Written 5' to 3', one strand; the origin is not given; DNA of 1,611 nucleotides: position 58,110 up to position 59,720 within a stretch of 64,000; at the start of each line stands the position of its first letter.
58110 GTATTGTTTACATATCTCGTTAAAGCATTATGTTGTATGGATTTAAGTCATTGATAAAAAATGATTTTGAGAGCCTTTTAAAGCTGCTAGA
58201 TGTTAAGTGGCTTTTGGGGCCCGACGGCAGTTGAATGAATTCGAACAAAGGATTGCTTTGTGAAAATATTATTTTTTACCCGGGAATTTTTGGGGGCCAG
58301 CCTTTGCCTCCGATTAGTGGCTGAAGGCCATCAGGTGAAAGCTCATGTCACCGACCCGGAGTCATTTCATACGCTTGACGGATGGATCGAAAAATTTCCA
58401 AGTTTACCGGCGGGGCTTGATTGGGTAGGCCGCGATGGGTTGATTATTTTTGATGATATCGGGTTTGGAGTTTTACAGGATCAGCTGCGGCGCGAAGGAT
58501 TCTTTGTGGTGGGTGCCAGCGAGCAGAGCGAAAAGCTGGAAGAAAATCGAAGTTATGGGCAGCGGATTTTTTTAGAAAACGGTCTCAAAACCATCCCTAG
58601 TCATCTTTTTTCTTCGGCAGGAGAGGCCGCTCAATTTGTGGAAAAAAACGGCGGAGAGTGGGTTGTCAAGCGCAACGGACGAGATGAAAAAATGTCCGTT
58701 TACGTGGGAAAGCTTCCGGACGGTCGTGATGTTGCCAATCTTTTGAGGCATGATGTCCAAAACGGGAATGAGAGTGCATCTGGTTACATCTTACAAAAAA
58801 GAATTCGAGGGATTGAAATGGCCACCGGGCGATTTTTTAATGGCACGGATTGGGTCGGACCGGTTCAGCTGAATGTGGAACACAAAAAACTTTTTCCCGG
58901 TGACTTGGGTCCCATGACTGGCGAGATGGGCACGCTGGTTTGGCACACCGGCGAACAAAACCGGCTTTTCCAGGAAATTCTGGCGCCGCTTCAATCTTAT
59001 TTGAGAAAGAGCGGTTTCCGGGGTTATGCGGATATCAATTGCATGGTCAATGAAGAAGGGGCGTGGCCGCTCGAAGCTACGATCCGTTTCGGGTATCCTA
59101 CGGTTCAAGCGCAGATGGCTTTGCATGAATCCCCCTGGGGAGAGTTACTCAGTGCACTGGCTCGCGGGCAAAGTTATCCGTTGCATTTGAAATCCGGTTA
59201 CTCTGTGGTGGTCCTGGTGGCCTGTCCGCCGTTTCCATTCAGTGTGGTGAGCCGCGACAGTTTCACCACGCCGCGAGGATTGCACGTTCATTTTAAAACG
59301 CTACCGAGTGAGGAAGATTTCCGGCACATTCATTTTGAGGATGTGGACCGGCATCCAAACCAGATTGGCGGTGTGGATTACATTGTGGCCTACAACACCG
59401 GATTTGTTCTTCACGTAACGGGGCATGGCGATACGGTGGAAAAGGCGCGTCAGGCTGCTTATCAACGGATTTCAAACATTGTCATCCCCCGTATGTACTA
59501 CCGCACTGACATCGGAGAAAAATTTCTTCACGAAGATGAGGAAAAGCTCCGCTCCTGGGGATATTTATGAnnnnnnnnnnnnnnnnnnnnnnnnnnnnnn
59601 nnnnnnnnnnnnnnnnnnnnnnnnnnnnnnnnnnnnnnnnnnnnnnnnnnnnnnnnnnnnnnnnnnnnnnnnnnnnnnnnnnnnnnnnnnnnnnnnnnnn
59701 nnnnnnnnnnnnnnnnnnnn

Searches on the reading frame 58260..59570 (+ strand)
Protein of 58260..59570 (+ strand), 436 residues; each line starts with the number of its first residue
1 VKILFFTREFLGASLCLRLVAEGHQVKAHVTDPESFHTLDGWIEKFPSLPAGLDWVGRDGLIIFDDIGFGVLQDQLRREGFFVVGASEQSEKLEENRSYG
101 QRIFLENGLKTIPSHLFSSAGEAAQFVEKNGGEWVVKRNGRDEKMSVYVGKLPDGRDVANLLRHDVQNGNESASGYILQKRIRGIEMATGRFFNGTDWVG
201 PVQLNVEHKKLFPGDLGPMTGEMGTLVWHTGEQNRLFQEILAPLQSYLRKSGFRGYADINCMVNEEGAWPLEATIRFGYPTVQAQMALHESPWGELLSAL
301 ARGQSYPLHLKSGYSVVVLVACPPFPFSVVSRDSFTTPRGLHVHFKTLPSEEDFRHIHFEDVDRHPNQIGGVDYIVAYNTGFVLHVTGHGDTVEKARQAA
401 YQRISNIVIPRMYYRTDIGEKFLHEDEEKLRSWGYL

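Call 103: search_protein_families(library=pfam, proteins=[window:58260-59570:+], max_evalue=0.0001)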
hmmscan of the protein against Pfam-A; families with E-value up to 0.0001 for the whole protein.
window:58260-59570:+ (436 aa): 2 families
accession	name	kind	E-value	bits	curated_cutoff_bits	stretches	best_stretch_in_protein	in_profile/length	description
PF01071.24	GARS_A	-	1.7e-11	44.7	27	1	97-280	3-192/194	Phosphoribosylglycinamide synthetase, ATP-grasp (A) domain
PF02843.22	GARS_C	-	9.3e-10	39.1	34.8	1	377-421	48-92/92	Phosphoribosylglycinamide synthetase, C domain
